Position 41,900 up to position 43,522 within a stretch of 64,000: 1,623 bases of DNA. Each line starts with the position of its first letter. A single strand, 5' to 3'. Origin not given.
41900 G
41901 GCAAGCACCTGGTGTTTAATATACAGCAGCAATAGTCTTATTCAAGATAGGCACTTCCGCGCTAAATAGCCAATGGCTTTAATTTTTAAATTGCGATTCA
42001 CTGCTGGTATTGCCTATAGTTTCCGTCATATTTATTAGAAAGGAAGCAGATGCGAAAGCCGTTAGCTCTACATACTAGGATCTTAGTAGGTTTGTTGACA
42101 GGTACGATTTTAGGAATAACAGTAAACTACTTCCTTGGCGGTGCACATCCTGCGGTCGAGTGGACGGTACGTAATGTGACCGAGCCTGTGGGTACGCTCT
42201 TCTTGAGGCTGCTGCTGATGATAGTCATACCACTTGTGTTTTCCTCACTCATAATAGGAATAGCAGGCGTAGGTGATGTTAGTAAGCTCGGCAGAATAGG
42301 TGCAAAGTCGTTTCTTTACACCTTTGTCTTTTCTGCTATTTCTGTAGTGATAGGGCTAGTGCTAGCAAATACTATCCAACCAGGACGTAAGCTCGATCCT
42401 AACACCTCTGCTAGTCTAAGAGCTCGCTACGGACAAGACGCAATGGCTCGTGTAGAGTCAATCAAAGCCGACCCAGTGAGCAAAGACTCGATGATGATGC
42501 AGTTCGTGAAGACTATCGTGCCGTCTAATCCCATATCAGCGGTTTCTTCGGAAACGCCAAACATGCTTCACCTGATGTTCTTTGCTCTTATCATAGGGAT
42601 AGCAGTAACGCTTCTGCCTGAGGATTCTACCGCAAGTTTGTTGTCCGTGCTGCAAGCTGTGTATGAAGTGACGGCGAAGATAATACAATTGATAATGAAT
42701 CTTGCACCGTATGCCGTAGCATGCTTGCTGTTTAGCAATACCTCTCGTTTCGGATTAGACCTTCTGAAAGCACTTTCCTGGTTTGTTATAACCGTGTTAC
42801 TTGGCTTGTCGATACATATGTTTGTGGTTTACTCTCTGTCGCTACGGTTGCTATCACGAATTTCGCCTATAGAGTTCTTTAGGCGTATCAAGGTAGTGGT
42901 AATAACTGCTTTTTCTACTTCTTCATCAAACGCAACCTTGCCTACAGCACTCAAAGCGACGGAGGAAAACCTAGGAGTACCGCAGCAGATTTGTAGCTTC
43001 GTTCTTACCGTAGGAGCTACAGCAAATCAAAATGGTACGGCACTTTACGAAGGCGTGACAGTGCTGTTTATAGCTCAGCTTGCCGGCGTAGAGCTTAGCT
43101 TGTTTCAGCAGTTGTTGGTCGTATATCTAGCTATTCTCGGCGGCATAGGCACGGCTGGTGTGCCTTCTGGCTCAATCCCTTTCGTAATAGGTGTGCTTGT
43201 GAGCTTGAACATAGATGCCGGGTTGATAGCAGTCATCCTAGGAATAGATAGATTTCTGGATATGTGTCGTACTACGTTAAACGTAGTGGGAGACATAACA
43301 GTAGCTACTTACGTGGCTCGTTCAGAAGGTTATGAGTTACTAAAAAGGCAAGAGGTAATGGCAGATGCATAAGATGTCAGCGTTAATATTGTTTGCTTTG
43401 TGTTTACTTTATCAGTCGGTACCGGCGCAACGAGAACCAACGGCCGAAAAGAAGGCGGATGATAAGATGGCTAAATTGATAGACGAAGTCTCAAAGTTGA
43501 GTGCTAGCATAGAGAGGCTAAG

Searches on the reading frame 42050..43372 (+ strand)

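Call 65: search_protein_families(library=pfam, proteins=[window:42050-43372:+], max_evalue=0.00001)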
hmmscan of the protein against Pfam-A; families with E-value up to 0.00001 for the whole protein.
window:42050-43372:+ (440 aa): 1 family
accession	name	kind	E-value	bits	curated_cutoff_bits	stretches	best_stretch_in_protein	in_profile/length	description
PF00375.23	SDF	-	2.7e-110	369.5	27.9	1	7-424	1-386/387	Sodium:dicarboxylate symporter family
